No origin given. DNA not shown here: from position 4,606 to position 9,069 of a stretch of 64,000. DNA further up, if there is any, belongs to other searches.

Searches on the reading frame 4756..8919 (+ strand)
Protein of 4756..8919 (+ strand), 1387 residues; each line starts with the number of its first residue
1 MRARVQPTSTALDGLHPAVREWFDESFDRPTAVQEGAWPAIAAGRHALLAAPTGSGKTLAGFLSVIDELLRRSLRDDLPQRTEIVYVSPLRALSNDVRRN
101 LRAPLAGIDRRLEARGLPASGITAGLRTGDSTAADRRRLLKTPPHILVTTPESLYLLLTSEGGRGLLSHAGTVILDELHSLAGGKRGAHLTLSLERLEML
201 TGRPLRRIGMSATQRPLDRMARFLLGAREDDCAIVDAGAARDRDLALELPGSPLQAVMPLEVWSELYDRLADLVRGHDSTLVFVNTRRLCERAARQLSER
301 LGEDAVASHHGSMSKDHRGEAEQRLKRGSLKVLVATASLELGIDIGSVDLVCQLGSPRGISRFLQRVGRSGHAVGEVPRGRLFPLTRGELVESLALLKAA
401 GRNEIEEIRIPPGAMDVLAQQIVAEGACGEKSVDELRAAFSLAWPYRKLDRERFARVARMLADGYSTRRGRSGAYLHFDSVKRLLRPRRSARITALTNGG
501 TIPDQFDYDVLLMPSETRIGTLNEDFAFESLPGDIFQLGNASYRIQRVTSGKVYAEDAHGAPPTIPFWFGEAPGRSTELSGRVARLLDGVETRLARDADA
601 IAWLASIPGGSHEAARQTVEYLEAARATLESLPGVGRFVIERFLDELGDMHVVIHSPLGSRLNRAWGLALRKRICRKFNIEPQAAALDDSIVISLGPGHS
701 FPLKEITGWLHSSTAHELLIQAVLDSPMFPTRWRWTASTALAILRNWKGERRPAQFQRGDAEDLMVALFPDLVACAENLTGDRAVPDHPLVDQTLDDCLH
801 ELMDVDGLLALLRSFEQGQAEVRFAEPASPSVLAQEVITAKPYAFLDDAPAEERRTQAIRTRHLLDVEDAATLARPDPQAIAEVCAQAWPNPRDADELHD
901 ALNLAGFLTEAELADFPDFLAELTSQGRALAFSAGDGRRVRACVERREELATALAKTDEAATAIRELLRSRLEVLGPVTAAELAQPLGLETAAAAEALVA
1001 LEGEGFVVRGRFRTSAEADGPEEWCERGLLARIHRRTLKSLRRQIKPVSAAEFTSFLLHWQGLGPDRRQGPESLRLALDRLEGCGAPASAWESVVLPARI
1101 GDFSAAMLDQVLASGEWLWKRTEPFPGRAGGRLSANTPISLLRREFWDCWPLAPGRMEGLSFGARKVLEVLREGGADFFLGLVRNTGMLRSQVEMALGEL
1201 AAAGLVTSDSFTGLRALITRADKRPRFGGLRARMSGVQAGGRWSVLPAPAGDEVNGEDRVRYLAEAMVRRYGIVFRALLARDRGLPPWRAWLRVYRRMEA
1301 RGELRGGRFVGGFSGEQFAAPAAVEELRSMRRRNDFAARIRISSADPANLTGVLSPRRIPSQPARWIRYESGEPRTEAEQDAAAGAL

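Call 11: search_protein_families(library=pfam, proteins=[window:4756-8919:+], max_evalue=0.0001)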
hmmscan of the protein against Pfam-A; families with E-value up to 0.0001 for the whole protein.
window:4756-8919:+ (1387 aa): 8 families
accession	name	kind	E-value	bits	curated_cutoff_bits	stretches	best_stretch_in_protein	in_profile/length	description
PF08494.16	DEAD_assoc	-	6.3e-42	144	23.5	1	632-834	1-191/191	DEAD/H associated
PF00270.35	DEAD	-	7.1e-31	107.6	26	1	31-214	1-160/167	DEAD/DEAH box helicase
PF19306.5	WH_Lhr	-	7e-29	100.8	27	1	400-563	3-166/168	Large helicase-related protein, winged helix domain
PF23234.1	WH4_Lhr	-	6e-26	90.3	27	1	1256-1335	4-83/87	Large helicase-related protein, winged-helix domain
PF00271.37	Helicase_C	-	1.4e-20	74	23.5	1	268-372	4-108/110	Helicase conserved C-terminal domain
PF23235.1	WH3_Lhr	-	2.7e-14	53.7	27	1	1048-1120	1-73/95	Large helicase-related protein, winged-helix domain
PF04851.21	ResIII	-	1.5e-06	28.6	22.5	0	43-213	22-161/164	Type III restriction enzyme, res subunit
PF22590.2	Cas3-like_C_2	-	1.7e-05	25.5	27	1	279-369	4-100/106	CRISPR-associated nuclease/helicase Cas3, C-terminal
